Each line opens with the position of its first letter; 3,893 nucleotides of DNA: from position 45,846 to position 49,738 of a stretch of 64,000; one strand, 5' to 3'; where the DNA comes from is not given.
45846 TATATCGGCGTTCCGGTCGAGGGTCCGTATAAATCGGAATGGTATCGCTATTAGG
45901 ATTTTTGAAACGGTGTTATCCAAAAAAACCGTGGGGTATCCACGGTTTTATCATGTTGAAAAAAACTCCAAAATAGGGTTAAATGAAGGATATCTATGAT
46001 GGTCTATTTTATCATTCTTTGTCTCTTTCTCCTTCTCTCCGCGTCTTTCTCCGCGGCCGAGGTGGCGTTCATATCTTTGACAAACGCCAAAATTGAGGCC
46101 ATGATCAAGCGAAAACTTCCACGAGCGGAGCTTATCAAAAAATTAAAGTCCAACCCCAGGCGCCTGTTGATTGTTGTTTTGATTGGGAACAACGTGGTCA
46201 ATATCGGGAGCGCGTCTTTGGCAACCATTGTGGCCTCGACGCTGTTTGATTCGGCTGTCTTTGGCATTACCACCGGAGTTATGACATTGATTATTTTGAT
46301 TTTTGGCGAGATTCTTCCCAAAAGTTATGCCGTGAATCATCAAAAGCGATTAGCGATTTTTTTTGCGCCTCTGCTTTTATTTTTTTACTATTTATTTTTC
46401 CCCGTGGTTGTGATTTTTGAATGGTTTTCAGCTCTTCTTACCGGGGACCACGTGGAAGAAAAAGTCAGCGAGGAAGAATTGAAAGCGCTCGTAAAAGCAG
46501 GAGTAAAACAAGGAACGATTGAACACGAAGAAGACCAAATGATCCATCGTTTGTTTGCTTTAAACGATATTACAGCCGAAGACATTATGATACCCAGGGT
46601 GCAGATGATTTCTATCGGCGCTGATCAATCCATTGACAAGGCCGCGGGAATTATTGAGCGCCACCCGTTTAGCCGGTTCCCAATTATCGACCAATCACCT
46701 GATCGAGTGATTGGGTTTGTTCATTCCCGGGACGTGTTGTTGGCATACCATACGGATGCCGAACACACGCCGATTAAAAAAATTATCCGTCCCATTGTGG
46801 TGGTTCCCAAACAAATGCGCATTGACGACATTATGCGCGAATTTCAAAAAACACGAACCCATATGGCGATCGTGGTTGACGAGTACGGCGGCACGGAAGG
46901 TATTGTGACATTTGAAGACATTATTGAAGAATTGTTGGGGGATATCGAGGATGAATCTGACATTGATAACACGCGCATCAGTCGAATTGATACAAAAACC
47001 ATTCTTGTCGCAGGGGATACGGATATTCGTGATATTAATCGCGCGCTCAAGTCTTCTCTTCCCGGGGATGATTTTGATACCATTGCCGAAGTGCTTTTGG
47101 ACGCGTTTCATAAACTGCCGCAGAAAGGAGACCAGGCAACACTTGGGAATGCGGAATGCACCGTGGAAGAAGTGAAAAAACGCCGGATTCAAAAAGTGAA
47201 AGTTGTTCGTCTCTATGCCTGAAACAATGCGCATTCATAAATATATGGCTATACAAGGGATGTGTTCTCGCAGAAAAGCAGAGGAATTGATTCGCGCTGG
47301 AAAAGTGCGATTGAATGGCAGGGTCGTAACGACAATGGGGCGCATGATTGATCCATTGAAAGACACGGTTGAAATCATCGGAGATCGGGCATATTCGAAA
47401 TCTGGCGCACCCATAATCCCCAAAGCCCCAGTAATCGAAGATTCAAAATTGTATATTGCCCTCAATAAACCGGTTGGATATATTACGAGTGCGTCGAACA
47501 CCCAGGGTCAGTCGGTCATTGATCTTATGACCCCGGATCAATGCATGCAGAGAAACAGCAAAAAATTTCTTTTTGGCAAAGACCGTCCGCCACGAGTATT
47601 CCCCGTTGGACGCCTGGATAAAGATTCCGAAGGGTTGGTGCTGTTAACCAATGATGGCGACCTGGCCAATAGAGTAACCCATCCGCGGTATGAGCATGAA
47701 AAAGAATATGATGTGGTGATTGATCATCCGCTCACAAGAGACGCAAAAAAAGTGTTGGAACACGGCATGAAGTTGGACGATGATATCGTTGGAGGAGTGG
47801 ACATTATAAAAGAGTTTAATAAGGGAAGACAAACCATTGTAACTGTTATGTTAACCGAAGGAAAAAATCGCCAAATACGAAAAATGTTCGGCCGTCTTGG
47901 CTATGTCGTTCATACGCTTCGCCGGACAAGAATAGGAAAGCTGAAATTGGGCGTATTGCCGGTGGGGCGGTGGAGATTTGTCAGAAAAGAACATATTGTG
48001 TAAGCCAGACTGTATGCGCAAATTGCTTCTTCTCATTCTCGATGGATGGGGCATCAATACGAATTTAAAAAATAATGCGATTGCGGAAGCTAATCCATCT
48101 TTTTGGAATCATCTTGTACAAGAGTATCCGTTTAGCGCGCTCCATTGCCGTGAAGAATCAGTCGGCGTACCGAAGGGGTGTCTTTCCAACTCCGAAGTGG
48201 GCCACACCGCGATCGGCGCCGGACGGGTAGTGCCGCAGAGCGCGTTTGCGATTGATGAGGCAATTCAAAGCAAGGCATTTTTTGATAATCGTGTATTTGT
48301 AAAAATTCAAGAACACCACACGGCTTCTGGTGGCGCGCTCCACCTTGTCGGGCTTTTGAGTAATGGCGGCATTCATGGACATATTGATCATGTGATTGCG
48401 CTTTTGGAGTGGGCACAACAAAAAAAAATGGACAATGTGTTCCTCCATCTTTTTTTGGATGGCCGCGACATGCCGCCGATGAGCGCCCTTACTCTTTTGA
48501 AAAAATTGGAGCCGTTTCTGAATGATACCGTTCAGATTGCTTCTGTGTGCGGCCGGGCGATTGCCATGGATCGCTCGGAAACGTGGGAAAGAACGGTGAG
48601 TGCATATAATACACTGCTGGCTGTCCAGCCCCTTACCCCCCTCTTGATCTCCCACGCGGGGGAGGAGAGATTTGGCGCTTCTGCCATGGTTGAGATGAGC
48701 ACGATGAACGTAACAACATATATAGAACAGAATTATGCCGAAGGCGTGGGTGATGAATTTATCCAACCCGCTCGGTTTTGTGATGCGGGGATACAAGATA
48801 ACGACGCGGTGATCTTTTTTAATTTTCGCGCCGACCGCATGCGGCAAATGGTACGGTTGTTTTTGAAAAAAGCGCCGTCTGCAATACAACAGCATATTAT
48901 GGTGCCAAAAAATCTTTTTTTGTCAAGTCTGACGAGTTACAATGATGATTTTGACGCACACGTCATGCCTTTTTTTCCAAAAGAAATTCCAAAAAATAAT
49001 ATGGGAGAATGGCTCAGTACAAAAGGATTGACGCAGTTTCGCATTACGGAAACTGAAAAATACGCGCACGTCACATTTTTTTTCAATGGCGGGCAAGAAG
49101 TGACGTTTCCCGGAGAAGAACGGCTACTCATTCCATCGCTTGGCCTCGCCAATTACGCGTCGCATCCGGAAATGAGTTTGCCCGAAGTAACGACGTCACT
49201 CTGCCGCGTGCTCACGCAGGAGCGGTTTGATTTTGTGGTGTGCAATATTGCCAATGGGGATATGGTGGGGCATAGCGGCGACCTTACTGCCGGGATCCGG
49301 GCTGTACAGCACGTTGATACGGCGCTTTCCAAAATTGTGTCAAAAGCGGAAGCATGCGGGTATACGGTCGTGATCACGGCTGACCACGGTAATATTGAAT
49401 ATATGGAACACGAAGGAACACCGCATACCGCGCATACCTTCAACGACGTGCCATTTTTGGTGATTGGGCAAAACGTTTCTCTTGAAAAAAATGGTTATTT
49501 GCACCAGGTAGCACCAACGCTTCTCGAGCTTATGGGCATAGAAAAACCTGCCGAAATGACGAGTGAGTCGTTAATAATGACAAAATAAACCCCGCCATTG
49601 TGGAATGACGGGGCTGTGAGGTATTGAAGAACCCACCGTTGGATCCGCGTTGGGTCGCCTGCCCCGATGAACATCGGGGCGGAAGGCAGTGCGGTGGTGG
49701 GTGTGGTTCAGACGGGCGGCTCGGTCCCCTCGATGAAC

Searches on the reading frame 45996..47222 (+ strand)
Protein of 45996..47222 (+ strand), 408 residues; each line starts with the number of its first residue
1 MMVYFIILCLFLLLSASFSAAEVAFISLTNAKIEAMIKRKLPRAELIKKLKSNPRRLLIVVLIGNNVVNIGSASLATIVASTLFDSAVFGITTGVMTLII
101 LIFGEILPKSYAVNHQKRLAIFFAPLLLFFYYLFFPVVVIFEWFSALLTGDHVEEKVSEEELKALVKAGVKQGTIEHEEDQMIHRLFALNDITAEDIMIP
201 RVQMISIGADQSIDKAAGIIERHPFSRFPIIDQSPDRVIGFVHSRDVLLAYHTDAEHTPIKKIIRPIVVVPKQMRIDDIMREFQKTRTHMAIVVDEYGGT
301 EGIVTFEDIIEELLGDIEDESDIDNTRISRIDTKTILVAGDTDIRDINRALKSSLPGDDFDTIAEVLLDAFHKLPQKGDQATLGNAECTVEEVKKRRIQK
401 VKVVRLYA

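Call 67: search_protein_families(library=pfam, proteins=[window:45996-47222:+], max_evalue=0.001)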
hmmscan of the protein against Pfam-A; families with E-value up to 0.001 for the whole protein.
window:45996-47222:+ (408 aa): 3 families
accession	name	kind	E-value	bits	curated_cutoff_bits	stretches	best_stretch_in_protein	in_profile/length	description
PF01595.25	CNNM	-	9.5e-50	169.2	28.4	1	6-179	1-181/181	Cyclin M transmembrane N-terminal domain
PF03471.22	CorC_HlyC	-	4.7e-20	71.8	27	1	330-405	2-79/81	Transporter associated domain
PF00571.33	CBS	-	1.1e-17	64.5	24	2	264-314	6-56/57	CBS domain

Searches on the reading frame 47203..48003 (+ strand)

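Call 67: search_protein_families(library=pfam, proteins=[window:47203-48003:+], max_evalue=0.001)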
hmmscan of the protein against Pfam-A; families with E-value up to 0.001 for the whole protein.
window:47203-48003:+ (266 aa): 2 families
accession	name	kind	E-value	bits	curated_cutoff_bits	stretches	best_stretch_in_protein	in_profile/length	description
PF00849.27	PseudoU_synth_2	-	2.7e-22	80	26.8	1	84-229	2-150/152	RNA pseudouridylate synthase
PF01479.30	S4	-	2.3e-11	43.7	22.8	1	9-44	1-37/48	S4 domain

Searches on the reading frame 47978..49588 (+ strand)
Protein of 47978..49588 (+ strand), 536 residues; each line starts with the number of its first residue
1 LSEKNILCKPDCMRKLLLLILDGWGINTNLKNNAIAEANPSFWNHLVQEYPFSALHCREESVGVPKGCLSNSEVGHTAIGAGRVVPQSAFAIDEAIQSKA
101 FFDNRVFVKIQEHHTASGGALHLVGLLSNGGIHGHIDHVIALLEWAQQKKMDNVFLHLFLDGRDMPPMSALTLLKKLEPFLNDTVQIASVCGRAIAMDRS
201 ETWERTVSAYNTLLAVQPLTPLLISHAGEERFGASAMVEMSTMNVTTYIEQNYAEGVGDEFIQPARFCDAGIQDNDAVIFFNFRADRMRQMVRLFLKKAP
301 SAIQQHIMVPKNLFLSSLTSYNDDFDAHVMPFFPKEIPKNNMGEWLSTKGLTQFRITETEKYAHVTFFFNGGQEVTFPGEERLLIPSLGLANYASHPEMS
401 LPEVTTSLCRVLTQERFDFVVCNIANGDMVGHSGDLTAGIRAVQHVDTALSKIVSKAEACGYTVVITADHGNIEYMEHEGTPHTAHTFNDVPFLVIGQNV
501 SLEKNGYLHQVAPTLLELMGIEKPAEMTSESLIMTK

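Call 67: search_protein_families(library=pfam, proteins=[window:47978-49588:+], max_evalue=0.001)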
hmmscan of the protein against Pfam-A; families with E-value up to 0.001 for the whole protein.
window:47978-49588:+ (536 aa): 3 families
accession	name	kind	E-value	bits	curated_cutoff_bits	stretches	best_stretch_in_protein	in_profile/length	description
PF01676.23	Metalloenzyme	-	3.8e-64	217.1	24.3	1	15-523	2-252/252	Metalloenzyme superfamily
PF06415.18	iPGM_N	-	4e-61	206.7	27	1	92-322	1-216/217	BPG-independent PGAM N-terminus (iPGM_N)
PF01663.27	Phosphodiest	-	0.00028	21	23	1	411-474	157-223/342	Type I phosphodiesterase / nucleotide pyrophosphatase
